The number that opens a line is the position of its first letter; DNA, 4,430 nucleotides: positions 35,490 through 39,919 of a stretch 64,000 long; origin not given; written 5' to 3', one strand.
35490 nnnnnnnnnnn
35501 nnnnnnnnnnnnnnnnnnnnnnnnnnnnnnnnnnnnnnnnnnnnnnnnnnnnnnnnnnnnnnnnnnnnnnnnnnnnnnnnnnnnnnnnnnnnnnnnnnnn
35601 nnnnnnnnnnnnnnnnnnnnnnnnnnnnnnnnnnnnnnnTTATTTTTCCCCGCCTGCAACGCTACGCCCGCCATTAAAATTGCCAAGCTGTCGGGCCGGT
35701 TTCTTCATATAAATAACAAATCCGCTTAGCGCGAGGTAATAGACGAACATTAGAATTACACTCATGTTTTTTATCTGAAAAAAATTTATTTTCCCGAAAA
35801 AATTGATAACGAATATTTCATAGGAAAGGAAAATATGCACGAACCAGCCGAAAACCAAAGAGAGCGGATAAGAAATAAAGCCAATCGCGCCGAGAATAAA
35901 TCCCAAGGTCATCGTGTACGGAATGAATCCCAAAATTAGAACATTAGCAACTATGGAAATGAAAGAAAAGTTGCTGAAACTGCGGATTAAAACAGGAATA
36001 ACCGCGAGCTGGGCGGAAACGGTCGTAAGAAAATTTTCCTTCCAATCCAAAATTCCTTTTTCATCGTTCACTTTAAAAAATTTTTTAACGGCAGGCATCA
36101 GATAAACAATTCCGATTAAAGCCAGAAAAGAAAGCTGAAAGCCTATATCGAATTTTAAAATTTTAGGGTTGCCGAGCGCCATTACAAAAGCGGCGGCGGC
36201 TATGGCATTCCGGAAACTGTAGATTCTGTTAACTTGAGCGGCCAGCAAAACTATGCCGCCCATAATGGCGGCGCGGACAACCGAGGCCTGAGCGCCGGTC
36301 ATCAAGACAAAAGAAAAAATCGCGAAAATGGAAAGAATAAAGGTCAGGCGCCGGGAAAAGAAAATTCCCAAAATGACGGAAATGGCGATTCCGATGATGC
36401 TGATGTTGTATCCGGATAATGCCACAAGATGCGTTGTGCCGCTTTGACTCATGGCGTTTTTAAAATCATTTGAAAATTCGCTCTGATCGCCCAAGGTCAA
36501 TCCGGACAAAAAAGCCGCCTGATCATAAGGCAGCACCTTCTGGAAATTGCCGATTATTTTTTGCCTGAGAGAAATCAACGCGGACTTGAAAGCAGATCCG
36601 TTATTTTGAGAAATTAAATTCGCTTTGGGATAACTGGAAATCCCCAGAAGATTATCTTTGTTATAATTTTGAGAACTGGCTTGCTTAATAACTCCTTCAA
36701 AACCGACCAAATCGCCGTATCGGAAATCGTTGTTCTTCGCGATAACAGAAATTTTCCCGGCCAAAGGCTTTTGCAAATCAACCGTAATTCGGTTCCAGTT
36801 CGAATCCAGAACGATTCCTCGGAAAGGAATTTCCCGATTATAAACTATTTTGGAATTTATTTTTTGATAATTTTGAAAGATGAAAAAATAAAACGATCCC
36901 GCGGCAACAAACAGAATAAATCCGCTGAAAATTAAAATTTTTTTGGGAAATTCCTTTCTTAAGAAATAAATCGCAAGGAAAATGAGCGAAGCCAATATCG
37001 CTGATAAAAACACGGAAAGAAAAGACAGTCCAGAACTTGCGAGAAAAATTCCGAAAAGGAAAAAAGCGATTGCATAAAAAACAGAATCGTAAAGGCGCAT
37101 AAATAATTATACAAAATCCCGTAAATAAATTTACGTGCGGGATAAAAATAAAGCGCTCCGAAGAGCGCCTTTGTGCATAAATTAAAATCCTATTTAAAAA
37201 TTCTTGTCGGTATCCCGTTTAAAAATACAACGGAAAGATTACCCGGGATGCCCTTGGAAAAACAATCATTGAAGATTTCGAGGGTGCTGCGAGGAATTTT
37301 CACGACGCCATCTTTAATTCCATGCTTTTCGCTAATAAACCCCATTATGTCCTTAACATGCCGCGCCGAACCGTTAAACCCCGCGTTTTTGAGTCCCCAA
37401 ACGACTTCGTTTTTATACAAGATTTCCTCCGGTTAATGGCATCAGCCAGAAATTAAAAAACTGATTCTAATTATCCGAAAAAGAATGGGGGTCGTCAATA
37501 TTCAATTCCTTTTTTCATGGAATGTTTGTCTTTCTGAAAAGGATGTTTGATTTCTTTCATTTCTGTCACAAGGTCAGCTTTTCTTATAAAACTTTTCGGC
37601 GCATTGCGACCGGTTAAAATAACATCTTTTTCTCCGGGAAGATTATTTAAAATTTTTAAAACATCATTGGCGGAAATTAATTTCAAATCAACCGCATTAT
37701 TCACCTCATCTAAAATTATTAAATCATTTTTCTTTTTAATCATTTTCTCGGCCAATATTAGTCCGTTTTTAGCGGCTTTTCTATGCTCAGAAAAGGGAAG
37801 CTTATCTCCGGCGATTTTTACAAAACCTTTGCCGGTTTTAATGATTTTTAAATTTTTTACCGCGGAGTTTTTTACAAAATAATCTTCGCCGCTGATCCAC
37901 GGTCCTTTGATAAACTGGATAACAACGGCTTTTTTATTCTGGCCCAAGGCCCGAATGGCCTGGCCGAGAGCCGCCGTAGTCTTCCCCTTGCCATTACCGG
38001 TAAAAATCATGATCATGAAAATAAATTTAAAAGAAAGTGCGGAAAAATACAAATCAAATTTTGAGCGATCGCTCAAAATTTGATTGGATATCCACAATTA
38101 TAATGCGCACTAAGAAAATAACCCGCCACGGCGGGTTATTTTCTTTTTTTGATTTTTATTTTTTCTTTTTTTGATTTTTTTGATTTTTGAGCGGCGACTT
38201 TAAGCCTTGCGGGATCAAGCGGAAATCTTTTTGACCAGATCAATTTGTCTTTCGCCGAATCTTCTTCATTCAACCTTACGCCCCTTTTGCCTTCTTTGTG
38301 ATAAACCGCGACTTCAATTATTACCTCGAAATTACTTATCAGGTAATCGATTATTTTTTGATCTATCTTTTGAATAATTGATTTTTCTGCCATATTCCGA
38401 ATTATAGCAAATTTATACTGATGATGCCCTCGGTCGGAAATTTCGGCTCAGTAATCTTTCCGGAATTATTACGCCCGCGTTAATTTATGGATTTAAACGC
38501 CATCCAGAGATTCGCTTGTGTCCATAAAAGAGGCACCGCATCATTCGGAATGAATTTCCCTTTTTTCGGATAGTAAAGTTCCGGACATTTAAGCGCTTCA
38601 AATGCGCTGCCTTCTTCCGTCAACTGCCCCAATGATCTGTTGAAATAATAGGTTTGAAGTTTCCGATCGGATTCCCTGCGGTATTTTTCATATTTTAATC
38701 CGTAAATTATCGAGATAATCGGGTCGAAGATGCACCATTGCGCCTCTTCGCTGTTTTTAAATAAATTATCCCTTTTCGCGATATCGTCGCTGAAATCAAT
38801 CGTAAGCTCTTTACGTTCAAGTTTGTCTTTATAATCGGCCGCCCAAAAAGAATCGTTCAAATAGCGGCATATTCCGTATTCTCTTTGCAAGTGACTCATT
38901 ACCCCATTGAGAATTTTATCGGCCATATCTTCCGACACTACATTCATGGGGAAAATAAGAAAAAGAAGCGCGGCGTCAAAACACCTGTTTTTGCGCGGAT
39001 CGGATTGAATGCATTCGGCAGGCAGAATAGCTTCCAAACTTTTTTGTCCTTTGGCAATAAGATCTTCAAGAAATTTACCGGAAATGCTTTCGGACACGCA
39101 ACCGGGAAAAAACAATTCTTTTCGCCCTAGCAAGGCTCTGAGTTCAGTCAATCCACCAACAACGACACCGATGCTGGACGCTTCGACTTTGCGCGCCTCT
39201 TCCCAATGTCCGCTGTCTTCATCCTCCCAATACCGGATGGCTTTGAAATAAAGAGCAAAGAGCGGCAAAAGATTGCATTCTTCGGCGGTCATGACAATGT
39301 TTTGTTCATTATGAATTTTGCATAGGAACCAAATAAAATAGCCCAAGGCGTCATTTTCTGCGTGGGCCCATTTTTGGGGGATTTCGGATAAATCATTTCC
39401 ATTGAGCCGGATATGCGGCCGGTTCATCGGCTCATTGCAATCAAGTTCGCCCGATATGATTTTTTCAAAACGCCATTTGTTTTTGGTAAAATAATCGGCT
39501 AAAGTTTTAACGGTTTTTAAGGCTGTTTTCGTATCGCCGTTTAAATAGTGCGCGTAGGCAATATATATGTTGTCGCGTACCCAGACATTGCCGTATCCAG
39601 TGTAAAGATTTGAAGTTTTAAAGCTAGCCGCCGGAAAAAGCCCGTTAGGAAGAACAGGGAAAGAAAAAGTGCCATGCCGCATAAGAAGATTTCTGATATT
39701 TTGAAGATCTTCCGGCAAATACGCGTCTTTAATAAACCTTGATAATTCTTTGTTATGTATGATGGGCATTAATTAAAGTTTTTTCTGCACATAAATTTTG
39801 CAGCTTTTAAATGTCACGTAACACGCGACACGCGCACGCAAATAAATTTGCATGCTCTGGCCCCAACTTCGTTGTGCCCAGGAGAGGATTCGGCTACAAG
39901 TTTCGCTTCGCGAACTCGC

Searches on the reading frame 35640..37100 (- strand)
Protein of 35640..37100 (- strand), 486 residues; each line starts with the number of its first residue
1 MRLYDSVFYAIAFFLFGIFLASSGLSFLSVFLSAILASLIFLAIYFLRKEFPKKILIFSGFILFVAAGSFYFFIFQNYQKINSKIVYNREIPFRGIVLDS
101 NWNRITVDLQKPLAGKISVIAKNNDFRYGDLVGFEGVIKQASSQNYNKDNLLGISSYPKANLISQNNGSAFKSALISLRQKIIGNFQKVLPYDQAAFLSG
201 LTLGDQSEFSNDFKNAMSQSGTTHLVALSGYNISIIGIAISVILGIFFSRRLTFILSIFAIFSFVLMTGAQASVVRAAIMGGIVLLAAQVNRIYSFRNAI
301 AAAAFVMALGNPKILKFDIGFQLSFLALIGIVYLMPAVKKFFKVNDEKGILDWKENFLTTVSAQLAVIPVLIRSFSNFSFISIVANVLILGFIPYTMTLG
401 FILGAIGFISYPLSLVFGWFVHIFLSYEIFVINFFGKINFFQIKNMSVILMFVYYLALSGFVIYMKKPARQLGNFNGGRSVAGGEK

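Call 10: search_protein_families(library=pfam, proteins=[window:35640-37100:-], max_evalue=0.001)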
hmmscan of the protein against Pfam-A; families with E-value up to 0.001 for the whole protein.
window:35640-37100:- (486 aa): 2 families
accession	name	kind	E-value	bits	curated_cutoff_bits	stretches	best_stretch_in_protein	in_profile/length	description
PF03772.21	Competence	-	1.8e-48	165.7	23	1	201-466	1-268/270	Competence protein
PF13567.11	DUF4131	-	3.6e-05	23.9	31.6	1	29-143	6-135/165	Domain of unknown function (DUF4131)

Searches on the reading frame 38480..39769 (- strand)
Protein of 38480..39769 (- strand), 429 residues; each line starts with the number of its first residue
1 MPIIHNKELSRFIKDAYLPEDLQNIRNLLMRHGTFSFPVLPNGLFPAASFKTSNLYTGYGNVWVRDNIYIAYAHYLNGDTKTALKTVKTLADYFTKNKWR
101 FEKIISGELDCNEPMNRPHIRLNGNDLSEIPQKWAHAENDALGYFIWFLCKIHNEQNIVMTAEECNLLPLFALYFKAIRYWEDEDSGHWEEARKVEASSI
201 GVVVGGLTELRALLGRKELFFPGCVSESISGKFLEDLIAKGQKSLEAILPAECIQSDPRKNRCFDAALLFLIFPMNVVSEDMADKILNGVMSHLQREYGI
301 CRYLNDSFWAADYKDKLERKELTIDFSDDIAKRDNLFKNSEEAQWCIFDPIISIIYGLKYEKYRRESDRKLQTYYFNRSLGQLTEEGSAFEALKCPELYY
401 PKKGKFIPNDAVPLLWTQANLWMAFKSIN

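Call 10: search_protein_families(library=pfam, proteins=[window:38480-39769:-], max_evalue=0.001)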
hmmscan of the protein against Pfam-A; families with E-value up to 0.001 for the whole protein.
window:38480-39769:- (429 aa): 1 family
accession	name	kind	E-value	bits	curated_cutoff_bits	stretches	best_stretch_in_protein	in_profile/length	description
PF00723.27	Glyco_hydro_15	-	1.8e-06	27.6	22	1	42-207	23-189/427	Glycosyl hydrolases family 15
